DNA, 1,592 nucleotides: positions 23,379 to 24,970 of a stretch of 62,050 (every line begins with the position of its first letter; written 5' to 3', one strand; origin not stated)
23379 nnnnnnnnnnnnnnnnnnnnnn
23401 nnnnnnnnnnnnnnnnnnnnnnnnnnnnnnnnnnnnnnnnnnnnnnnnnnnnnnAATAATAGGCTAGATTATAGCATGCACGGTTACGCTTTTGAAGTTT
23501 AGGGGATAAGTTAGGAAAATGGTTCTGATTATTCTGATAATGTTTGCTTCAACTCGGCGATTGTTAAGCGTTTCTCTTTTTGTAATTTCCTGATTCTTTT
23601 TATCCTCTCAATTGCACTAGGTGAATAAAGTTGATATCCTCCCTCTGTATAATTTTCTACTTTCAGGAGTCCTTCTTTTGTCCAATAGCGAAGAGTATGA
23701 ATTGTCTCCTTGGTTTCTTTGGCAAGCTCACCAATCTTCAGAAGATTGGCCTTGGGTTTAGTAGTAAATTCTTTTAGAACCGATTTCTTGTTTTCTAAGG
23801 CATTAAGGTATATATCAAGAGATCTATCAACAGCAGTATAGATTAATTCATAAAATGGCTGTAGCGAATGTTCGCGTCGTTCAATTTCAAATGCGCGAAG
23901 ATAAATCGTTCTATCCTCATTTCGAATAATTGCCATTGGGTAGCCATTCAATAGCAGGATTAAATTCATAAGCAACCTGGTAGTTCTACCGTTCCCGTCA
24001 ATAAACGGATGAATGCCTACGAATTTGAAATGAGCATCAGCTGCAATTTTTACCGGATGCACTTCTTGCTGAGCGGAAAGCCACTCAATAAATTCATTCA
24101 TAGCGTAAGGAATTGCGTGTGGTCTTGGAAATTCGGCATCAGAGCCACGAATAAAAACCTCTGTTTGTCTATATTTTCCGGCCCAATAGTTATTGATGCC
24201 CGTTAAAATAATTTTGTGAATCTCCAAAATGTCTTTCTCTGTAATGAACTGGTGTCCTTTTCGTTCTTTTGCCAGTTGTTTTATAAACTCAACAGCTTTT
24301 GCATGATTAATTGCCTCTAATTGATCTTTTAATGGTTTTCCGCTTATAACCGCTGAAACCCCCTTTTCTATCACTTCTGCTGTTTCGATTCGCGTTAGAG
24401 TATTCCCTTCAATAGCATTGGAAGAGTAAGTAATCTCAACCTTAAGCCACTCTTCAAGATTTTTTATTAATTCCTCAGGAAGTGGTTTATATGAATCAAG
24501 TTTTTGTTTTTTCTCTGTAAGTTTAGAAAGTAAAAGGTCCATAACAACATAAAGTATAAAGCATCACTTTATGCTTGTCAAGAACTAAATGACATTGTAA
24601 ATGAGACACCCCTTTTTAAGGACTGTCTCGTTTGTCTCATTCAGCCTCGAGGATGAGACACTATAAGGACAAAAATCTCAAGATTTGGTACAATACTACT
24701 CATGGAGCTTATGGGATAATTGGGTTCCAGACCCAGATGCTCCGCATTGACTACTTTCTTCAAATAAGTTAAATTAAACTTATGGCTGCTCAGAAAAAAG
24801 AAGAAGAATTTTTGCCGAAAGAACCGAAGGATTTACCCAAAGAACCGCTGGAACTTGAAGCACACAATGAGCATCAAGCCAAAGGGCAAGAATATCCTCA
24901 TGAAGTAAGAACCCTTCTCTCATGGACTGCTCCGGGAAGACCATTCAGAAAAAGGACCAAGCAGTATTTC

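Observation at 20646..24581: Three-gene candidate conflict module: autoinhibited Fic-MerR fusion, AEP(PrimPol)-SF2 helicase fusion, and a 190-aa unknown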

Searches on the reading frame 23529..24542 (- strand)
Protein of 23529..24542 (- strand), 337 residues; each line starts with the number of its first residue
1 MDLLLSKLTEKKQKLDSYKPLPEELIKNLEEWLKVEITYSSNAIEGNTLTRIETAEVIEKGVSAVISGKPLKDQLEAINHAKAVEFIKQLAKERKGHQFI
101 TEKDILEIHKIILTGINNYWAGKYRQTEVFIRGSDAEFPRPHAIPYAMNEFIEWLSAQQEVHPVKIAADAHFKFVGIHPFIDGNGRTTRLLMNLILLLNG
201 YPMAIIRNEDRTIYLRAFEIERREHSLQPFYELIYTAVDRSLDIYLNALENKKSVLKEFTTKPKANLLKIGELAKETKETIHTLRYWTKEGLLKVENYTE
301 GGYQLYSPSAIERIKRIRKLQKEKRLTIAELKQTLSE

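Call 3: search_protein_families(library=pfam, proteins=[window:23529-24542:-], max_evalue=0.01)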
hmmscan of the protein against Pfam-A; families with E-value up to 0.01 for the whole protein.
window:23529-24542:- (337 aa): 3 families
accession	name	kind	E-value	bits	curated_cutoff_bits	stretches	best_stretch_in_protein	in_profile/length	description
PF02661.23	Fic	-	4e-26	92.1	24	1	100-196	2-93/93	Fic/DOC family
PF13411.12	MerR_1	-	3.1e-18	66.1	21.6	1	269-336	2-67/69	MerR HTH family regulatory protein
PF00376.29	MerR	-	1.2e-09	38.3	28.2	1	269-306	1-38/38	MerR family regulatory protein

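Call 4: search_protein_families(library=padloc, proteins=[window:23529-24542:-], max_evalue=0.01)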
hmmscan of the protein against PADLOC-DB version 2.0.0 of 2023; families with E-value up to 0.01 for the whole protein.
window:23529-24542:- (337 aa): 10 families
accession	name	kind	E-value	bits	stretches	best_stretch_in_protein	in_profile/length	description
PDLC04836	PDC-S04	-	3.9e-30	102.8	1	28-234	20-223/244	-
PDLC04840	PDC-S04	-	4.7e-30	103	1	33-219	11-197/227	-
PDLC03963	SoFic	-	3.4e-29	100.3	1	7-290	28-311/361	-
PDLC04837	PDC-S04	-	3.7e-28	96.4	1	28-234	20-220/234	-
PDLC04839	PDC-S04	-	1.3e-21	75.2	1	72-217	31-182/205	-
PDLC04966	PDC-S24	-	1.9e-18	64.6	1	77-200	210-340/497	-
PDLC04838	PDC-S04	-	1.1e-13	49.4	1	74-240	38-204/209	-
PDLC04133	mad1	-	2.8e-06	25.5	1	268-316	6-52/60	mads_1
PDLC04842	PDC-S04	-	3.2e-06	25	1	72-219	16-153/202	-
PDLC04841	PDC-S04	-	5.7e-05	20.9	1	102-197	142-229/292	-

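Call 5: search_protein_families(library=ncbifam, proteins=[window:23529-24542:-], max_evalue=0.01)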
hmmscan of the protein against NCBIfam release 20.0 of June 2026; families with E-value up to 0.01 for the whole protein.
window:23529-24542:- (337 aa): 16 families
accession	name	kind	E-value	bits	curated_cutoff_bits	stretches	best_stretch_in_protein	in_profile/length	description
TIGR02613.1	mob_myst_B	hypoth_equivalog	3.4e-12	46.6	124.4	1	71-198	22-143/186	mobile mystery protein B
NF041381.1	XopAC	subfamily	3.6e-11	42.4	450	1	80-224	287-437/451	XopAC/AvrAC family type III secretion system effector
NF007069.0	PRK09514.1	equivalog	7.4e-11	42.2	143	1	268-336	2-69/141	Zn(2+)-responsive transcriptional regulator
TIGR02047.1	CadR-PbrR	equivalog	1e-10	41.7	151.45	1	268-333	1-65/127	Cd(II)/Pb(II)-responsive transcriptional regulator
TIGR02043.1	ZntR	equivalog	1.5e-10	41.3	167.95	1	268-336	2-69/131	Zn(2+)-responsive transcriptional regulator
NF046030.1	ProtAdlyltaseSoFic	equivalog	1e-09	37.9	550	1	148-199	163-214/361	protein adenylyltransferase Fic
TIGR02051.1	MerR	equivalog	2.6e-07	30.9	150.85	1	269-334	1-65/124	mercury resistance transcriptional regulator MerR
NF046029.1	ProtAdlyltaseNmFic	equivalog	6.8e-06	25.9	230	1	76-219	5-138/177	protein adenylyltransferase Fic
TIGR01550.1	DOC_P1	subfamily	1.2e-05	25.5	38.65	1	148-203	36-91/122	type II toxin-antitoxin system death-on-curing family toxin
TIGR02044.1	CueR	equivalog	2.2e-05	24.5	147.4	1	269-321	2-54/127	Cu(I)-responsive transcriptional regulator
NF047375.1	HeatShock_HspR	equivalog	9.5e-05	22.3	105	1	281-335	17-70/92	heat shock protein transcriptional repressor HspR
NF050798.1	TF_FtsR_Actino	equivalog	0.00048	20.3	150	1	280-336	18-73/223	transcriptional regulator FtsR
NF011617.0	PRK15043.1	equivalog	0.0024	17.2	417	1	267-321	3-57/243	HTH-type transcriptional regulator MlrA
TIGR02054.1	MerD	equivalog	0.0032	18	103.65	1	268-319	4-55/120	mercuric resistance transcriptional repressor MerD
NF047377.1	heat_HspR_dupli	exception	0.0033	16.9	300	1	282-330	20-67/214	heat shock protein transcriptional repressor HspR, fused homodimer type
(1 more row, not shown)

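Call 48: find_homologous_proteins(query=window:23529-24542:-, max_evalue=0.00001)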
Query window:23529-24542:- (337 aa): 7987 proteins with E <= 0.00001 among 8000 candidates; the best 120 are listed.
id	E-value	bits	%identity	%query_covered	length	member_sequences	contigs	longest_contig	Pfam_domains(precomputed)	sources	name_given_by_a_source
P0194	4.4e-174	596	96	83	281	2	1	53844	PF00376.30,PF13411.13,PF02661.24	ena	-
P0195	1.3e-168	578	78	99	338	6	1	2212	PF00376.30,PF13411.13,PF02661.24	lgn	-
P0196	3.9e-167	574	76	99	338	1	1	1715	PF00376.30,PF13411.13,PF02661.24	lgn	-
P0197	5.4e-166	570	76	99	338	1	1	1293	PF00376.30,PF13411.13,PF02661.24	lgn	-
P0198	7.0e-166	569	76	99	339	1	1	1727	PF00376.30,PF13411.13,PF02661.24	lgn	-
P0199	9.1e-166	569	76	99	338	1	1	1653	PF00376.30,PF13411.13,PF02661.24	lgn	-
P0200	1.1e-165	569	77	99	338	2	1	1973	PF00376.30,PF13411.13,PF02661.24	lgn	-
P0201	2.3e-165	568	76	99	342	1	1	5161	PF00376.30,PF13411.13,PF02661.24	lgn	-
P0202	2.5e-165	568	76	100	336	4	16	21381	PF00376.30,PF13411.13,PF02661.24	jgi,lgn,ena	-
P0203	2.6e-165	568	76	99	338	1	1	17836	PF00376.30,PF13411.13,PF02661.24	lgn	-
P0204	3.4e-163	561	75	99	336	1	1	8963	PF00376.30,PF13411.13,PF02661.24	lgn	-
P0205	4.2e-163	560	76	98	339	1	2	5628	PF00376.30,PF13411.13,PF02661.24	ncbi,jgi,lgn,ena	-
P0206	5.5e-163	560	76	99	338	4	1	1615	PF00376.30,PF13411.13,PF02661.24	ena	-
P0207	7.3e-163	560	74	100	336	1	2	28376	PF00376.30,PF13411.13,PF02661.24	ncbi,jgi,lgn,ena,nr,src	ncbi:MAG TPA: Fic family protein [Methylomirabilota bacterium]|nr:Fic family protein [Methylomirabil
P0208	8.1e-163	559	72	99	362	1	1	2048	PF00376.30,PF13411.13,PF02661.24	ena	-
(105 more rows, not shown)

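Call 49: find_encoding_contigs(protein=P0203, flank=8000, max_places=2)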
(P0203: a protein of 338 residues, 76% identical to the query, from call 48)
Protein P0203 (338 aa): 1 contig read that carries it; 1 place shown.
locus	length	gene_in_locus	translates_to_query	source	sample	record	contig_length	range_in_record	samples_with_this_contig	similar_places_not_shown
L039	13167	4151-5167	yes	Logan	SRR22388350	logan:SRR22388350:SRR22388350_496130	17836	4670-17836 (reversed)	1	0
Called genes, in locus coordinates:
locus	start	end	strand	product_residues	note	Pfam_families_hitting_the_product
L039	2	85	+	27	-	?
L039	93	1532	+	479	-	-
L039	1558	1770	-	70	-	PF13560:HTH_31, PF12844:HTH_19 (weak), PF01381:HTH_3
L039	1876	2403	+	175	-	PF10571:UPF0547 (weak), PF12869:tRNA_anti-like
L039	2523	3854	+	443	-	PF00239:Resolvase, PF07508:Recombinase, PF13408:Zn_ribbon_recom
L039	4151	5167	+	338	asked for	PF02661:Fic, PF00376:MerR, PF13411:MerR_1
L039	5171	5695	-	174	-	PF19652:DUF6155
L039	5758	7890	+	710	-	PF22548:AEP-TOTE, PF00270:DEAD, PF04851:ResIII, PF13401:AAA_22 (weak), PF00271:Helicase_C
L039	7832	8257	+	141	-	-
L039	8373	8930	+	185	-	-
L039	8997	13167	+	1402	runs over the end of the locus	PF00376:MerR, PF12728:HTH_17, PF13411:MerR_1 (weak)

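Call 50: find_related_loci(query=window:23529-24542:-, collection=metagenome_contigs, flank=6000)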
Query window:23529-24542:- (337 aa) in metagenome_contigs; peptide patterns used: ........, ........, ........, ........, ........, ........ (x = any residue, [..] = any of these).
199 stretches matched a pattern; 25 encode a relative of the query (tblastn E <= 1e-3); 25 distinct loci.
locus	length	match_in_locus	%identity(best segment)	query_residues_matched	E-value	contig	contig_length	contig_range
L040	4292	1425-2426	77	1-335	4e-173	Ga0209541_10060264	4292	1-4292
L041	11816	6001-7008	71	1-336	1e-167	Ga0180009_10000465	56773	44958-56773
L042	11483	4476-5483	74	1-336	6e-165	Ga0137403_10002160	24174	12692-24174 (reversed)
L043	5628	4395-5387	76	5-335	9e-167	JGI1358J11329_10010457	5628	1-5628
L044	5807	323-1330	73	1-336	8e-166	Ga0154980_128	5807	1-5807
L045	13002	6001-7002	76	1-335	7e-163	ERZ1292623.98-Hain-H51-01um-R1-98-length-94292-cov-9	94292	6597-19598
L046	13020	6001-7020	70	1-335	2e-157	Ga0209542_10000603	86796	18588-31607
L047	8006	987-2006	70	1-335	5e-157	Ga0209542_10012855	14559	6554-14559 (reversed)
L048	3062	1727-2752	65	1-336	7e-158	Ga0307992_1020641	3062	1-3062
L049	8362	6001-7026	66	1-336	5e-150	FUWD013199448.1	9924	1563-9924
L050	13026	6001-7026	66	1-336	5e-150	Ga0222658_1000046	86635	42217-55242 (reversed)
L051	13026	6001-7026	66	1-336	5e-150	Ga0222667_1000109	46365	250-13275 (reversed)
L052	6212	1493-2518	65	1-336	4e-150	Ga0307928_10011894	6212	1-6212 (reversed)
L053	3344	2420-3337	76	1-307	2e-153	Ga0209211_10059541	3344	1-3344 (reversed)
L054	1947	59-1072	66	1-336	4e-155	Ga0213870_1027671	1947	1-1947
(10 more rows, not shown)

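Call 73: search_protein_families(library=pfam, proteins=[L045:7326-9908:+, L045:10239-11351:+, L041:8021-10768:-, L047:3878-5836:+, L047:5817-6854:+, L044:1344-2234:+, L040:2746-3543:+, L050:7149-7928:+, L039:7832-8257:+, L039:8373-8930:+], max_evalue=0.01)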
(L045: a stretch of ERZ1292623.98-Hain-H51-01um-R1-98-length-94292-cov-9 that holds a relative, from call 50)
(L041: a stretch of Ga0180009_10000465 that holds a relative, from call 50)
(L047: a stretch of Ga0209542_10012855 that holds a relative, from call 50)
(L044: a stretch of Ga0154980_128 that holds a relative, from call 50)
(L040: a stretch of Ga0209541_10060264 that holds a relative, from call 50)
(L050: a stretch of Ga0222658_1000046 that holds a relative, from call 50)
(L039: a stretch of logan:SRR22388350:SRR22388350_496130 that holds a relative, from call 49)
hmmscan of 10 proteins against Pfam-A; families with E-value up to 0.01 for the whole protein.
L045:7326-9908:+ (860 aa): 13 families
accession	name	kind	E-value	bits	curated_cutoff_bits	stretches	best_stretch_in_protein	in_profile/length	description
PF02450.21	LCAT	-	1.2e-16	61.4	21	1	303-410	68-181/392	Lecithin:cholesterol acyltransferase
PF06439.18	3keto-disac_hyd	-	3.2e-12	47.3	26.8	1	38-210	6-187/187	3-keto-disaccharide hydrolase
PF07819.20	PGAP1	-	1.6e-09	38.3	24.3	1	340-396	72-134/233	PGAP1-like alpha/beta domain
PF02089.21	Palm_thioest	-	1.3e-06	28.8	26.8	1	343-400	61-119/254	Palmitoyl protein thioesterase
PF00561.26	Abhydrolase_1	-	2.1e-06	28.1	25.8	1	340-394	55-109/245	alpha/beta hydrolase fold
PF24096.1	DUF7379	-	7.2e-06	26.5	33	1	339-394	56-115/191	Domain of unknown function (DUF7379)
PF05057.20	DUF676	-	1.1e-05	25.5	20.3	1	346-394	69-128/217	Putative serine esterase (DUF676)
PF01674.24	Lipase_2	-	5.2e-05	23.3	20.3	1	344-375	65-96/219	Lipase (class 2)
PF06028.17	DUF915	-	8.2e-05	22.5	22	1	332-391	81-143/255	Alpha/beta hydrolase of unknown function (DUF915)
PF12146.15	Hydrolase_4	-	0.0026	17.5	27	1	340-386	62-106/239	Serine aminopeptidase, S33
PF01764.32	Lipase_3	-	0.0042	17.4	22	1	335-402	44-115/140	Lipase (class 3)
PF05990.18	DUF900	-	0.0047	16.8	20.5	1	325-373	66-113/232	Alpha/beta hydrolase of unknown function (DUF900)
PF19763.6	DUF6250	-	0.0055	17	26.9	0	145-187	109-150/165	Domain of unknown function (DUF6250)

L045:10239-11351:+ (370 aa): 0 families

L041:8021-10768:- (915 aa): 5 families
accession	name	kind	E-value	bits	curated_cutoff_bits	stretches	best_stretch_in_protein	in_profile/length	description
PF07517.20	SecA_DEAD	-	1.4e-111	372.8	24.6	1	10-402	7-290/290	SecA DEAD-like domain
PF21090.3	P-loop_SecA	-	5.6e-86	287.8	27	1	417-611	1-204/205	SecA P-loop domain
PF07516.18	SecA_SW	-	2.4e-60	204.5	26.7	1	614-827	1-200/200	SecA Wing and Scaffold domain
PF01043.26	SecA_PP_bind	-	8.2e-38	129.8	23.5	1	251-358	2-110/110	SecA preprotein cross-linking domain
PF02810.21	SEC-C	-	2.1e-09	37.5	20.4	1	894-912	1-19/19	SEC-C motif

L047:3878-5836:+ (652 aa): 1 family
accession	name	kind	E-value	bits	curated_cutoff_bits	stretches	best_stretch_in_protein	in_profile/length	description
PF07676.18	PD40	-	5.6e-06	26.6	20.9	0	413-430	10-27/38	WD40-like Beta Propeller Repeat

L047:5817-6854:+ (345 aa): 0 families

L044:1344-2234:+ (296 aa): 0 families

L040:2746-3543:+ (265 aa): 2 families
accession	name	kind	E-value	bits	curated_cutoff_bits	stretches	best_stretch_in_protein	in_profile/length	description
PF07426.16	Dynactin_p22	-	0.00095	19.4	25.2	1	34-146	10-111/168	Dynactin subunit p22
PF13408.12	Zn_ribbon_recom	-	0.0049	17.6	25.3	1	13-41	24-54/58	Recombinase zinc beta ribbon domain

L050:7149-7928:+ (259 aa): 2 families
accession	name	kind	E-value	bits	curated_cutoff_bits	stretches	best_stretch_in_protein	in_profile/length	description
PF00318.25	Ribosomal_S2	-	2.7e-78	262.6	26.1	1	27-242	1-216/216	Ribosomal protein S2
PF13580.11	SIS_2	-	0.0046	17.4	27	0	62-125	15-77/138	SIS domain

L039:7832-8257:+ (141 aa): 0 families

L039:8373-8930:+ (185 aa): 0 families

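Call 86: search_protein_families(library=phrogs, proteins=[window:23529-24542:-], max_evalue=0.001)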
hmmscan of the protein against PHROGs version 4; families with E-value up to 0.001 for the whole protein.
window:23529-24542:- (337 aa): 9 families
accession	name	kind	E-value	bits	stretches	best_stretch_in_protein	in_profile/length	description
phrog_11900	-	unknown function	6.7e-44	151.1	1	28-234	8-213/230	-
phrog_5978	-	unknown function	5.2e-34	118.9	1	6-282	23-301/364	-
phrog_23170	-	unknown function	2.4e-12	47.9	1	85-203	29-150/191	-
phrog_13548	-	unknown function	3.2e-11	43.9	1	33-258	65-291/379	-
phrog_11671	-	unknown function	2.4e-10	41.7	1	265-336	5-75/146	-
phrog_12747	-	unknown function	2.5e-09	38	1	72-217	28-177/211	-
phrog_10690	-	unknown function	5.1e-08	33.3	1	84-208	183-310/346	-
phrog_20793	-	unknown function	2.3e-06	28.6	1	269-326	9-67/86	-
phrog_66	-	integration and excision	0.00059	20.6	0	251-328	77-153/412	excisionase and transcriptional regulator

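Call 88: search_solved_structures(query=window:23529-24542:-, max_evalue=0.001)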
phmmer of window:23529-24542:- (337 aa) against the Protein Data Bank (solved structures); distinct sequences matched with E-value up to 0.001: 44.
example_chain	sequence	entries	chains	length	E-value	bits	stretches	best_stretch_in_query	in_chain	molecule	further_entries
6i7g_A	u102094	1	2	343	7.1e-40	140.6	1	28-249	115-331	Adenosine monophosphate-protein transferase FICD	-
4u04_A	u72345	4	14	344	7.1e-40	140.6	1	28-249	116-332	Adenosine monophosphate-protein transferase FICD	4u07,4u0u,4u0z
6i7h_A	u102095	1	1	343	3.3e-39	138.5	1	28-249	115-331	Adenosine monophosphate-protein transferase FICD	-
6i7i_A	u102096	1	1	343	4.6e-39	138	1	28-249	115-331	Adenosine monophosphate-protein transferase FICD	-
4u0s_A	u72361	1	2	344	6.1e-39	137.6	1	29-249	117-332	Adenosine monophosphate-protein transferase FICD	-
6i7j_A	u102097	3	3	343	8.9e-39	137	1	30-249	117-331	Adenosine monophosphate-protein transferase FICD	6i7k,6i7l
9yz5_A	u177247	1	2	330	1.3e-38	136.4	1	28-246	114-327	Protein adenylyltransferase FICD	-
7b7z_A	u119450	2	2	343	2.1e-37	132.5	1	30-249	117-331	Protein adenylyltransferase FICD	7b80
6zmd_B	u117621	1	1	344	6.2e-37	131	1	28-249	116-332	Protein adenylyltransferase FICD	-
5jj6_A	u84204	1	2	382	1e-30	110.5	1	38-253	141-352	Adenosine monophosphate-protein transferase FICD homolog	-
5jj7_A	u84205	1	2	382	9.6e-30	107.4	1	38-253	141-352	Adenosine monophosphate-protein transferase FICD homolog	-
3cuc_A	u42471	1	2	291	3.5e-26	95.7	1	8-218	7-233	Protein of unknown function with a Fic domain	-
4x2e_A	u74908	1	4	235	4.8e-21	78.8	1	23-217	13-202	Fic family protein putative filamentation induced by cAMP protein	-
4x2c_A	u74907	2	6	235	8.6e-20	74.7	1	23-217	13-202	Fic family protein putative filamentation induced by cAMP protein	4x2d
4rgl_A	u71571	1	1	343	1.4e-13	54.3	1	25-237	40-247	Filamentation induced by cAMP protein Fic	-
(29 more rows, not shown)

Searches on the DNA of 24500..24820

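Call 79: search_rna_families(source=window, start=24500, end=24820, threshold=evalue, max_evalue=5)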
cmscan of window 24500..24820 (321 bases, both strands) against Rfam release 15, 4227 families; matches with E-value up to 5: 1.
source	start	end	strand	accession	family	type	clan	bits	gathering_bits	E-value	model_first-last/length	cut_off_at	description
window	24739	24762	-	RF01129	sR44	Gene; snRNA; snoRNA; CD-box;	-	15.9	45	0.11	32-55/55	no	Small nucleolar RNA sR44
